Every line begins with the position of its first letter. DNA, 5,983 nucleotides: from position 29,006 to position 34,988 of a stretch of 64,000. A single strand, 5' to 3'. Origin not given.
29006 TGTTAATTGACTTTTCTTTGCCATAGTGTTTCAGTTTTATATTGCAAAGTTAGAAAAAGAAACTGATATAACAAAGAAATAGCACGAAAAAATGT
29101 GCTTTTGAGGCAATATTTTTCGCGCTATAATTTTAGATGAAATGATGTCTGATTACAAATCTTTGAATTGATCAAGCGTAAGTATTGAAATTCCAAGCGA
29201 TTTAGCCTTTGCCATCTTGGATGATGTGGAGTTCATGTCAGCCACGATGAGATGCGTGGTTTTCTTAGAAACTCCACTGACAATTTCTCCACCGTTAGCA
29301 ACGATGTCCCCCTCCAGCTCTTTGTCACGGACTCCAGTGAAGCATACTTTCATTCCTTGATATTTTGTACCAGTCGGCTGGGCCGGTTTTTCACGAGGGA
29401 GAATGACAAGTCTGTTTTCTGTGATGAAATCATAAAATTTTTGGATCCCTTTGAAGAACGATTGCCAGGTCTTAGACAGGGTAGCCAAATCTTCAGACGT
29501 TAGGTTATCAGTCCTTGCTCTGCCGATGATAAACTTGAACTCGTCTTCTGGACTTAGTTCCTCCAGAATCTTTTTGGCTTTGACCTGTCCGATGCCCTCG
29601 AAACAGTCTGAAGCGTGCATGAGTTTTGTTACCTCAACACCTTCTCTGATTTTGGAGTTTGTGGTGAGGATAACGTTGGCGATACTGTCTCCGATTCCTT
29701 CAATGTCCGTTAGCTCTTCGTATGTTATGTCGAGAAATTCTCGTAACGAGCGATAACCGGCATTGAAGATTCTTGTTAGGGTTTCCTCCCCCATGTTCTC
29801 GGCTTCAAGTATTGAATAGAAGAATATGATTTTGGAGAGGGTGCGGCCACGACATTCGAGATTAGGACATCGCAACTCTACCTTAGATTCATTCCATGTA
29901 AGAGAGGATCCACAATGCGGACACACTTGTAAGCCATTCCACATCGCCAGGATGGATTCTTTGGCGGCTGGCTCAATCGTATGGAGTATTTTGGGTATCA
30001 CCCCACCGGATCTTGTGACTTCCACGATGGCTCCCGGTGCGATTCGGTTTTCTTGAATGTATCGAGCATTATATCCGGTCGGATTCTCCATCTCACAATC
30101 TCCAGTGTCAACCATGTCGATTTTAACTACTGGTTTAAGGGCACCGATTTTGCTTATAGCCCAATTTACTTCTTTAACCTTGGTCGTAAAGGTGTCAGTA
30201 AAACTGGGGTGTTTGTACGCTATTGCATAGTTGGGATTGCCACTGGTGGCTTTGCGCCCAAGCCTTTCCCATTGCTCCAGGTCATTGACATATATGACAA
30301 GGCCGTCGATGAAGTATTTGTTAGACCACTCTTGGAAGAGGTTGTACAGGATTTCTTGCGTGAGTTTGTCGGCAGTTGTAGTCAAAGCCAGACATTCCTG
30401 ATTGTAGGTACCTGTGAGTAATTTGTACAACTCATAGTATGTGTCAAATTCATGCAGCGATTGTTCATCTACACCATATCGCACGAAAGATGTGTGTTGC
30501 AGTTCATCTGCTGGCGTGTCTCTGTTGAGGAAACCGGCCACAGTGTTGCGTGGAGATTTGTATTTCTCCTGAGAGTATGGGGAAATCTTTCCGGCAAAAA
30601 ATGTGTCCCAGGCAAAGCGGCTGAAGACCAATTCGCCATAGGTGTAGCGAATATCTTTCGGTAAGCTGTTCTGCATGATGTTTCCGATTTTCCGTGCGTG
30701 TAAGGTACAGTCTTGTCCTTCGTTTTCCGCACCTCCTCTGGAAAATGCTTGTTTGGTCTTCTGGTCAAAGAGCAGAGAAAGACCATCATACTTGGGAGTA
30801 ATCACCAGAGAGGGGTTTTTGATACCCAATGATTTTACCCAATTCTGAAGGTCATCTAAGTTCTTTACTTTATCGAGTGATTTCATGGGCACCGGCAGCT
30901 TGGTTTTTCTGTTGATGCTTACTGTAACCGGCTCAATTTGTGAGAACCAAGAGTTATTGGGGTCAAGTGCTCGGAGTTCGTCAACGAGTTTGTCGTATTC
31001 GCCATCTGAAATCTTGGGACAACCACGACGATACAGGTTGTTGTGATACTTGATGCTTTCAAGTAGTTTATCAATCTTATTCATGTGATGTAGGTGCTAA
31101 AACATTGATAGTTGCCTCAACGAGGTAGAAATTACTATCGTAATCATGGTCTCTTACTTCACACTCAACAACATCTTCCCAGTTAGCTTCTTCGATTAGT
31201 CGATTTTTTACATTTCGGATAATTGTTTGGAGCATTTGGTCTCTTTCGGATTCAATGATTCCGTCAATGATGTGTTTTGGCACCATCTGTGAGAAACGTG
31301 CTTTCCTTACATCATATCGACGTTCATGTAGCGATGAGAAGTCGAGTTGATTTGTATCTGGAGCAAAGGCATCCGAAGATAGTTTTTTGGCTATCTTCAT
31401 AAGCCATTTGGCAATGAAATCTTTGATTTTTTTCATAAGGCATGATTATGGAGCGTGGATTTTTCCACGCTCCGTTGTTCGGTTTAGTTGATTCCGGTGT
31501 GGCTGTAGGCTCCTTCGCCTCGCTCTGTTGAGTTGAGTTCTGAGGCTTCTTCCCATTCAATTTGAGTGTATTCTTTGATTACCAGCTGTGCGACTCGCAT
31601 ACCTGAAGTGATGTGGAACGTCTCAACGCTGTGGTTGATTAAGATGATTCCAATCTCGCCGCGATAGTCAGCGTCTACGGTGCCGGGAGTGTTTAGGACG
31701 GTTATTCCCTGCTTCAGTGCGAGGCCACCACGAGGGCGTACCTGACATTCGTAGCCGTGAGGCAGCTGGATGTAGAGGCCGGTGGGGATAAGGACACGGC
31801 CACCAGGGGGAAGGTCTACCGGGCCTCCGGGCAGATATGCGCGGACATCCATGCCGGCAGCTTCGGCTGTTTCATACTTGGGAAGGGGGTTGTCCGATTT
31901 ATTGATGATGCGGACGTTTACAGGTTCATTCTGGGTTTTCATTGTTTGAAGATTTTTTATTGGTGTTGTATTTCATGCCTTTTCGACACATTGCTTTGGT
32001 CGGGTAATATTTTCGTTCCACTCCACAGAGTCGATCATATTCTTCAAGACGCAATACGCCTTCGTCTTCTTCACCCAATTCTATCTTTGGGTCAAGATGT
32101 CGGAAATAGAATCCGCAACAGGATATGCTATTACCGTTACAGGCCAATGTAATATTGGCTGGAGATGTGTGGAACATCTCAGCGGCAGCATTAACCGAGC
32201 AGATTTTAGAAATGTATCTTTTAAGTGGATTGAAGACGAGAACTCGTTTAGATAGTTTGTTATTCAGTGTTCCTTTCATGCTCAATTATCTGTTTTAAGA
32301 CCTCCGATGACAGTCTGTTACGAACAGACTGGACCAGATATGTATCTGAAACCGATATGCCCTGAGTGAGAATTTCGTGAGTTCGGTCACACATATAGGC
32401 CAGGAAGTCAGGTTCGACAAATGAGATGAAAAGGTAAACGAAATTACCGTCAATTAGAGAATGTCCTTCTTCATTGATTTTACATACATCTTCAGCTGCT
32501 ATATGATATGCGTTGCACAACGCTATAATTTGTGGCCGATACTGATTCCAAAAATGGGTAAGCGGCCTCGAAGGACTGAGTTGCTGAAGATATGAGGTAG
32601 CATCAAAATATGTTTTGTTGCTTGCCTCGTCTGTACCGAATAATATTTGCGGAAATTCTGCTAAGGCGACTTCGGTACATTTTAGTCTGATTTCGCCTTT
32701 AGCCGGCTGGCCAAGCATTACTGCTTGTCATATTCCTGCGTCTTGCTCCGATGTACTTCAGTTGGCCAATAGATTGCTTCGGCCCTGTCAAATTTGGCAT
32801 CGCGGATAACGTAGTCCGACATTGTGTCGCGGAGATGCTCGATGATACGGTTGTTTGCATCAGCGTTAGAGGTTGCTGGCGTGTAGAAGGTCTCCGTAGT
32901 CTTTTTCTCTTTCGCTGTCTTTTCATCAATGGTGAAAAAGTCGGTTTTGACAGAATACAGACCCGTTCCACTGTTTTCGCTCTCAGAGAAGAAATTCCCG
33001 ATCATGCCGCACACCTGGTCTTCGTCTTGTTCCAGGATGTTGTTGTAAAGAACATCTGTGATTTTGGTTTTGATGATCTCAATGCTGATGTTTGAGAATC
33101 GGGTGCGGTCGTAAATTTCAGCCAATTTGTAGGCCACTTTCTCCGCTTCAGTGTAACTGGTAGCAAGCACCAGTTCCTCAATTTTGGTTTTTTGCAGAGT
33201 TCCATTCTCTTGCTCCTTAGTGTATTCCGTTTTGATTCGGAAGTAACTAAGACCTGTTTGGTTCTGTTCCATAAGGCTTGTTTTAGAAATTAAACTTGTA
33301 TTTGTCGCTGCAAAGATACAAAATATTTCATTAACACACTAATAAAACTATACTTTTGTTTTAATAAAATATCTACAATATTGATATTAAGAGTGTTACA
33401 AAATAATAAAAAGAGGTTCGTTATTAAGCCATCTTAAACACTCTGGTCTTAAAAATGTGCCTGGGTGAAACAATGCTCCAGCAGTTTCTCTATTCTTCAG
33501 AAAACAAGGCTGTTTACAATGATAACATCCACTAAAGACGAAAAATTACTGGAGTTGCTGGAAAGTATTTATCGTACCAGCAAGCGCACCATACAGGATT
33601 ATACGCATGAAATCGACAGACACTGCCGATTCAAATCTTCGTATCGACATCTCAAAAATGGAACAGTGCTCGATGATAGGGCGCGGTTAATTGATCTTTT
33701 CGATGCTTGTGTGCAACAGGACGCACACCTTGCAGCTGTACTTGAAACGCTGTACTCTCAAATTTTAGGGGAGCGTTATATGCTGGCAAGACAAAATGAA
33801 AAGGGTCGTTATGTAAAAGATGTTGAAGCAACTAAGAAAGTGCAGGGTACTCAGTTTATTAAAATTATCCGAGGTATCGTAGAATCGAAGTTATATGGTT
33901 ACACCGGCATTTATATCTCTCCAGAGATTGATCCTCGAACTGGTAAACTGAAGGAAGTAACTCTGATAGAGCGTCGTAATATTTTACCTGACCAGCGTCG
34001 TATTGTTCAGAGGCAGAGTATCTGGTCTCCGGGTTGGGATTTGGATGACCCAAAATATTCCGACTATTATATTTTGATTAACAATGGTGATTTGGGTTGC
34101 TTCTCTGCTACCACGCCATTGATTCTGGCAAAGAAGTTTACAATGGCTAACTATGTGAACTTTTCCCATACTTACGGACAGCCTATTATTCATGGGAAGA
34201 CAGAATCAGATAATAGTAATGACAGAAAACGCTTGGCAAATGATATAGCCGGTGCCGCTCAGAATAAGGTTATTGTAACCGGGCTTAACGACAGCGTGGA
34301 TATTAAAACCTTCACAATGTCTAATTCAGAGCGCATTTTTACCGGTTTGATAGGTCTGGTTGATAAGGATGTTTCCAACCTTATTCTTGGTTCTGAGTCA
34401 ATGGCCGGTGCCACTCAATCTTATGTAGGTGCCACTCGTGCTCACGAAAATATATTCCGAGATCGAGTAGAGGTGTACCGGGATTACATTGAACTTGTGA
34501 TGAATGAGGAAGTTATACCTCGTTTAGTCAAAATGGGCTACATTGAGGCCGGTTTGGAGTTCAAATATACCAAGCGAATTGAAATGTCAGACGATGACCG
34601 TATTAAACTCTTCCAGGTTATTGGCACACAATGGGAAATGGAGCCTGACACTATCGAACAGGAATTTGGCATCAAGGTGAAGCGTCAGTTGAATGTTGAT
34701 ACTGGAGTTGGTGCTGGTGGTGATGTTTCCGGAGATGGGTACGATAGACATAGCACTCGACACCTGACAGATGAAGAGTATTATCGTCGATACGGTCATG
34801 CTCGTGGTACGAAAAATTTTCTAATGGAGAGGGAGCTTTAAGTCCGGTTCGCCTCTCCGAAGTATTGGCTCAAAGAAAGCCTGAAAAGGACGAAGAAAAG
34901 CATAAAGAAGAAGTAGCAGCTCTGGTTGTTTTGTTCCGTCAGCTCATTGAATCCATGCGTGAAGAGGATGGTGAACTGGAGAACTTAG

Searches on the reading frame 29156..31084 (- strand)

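Call 84: search_protein_families(library=phrogs, proteins=[window:29156-31084:-], max_evalue=0.00001)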
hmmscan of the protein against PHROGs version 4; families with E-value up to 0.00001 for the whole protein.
window:29156-31084:- (643 aa): 4 families
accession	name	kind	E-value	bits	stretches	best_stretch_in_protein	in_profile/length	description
phrog_3869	-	DNA, RNA and nucleotide metabolism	1.3e-115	388.3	1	2-641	7-650/656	NAD-dependent DNA ligase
phrog_3359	-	DNA, RNA and nucleotide metabolism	1.2e-28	101.3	1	8-370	5-323/325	NAD-dependent DNA ligase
phrog_3498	-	DNA, RNA and nucleotide metabolism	1.6e-19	71.7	1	387-641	8-250/256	NAD-dependent DNA ligase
phrog_2561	-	DNA, RNA and nucleotide metabolism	8.5e-10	40.1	1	547-642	67-158/167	DNA ligase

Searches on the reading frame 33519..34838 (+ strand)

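Call 84: search_protein_families(library=phrogs, proteins=[window:33519-34838:+], max_evalue=0.00001)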
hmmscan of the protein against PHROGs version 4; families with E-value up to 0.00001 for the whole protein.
window:33519-34838:+ (440 aa): 1 family
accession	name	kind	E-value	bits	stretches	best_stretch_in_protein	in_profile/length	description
phrog_113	-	head and packaging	3.5e-11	43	1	54-344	62-367/1272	portal protein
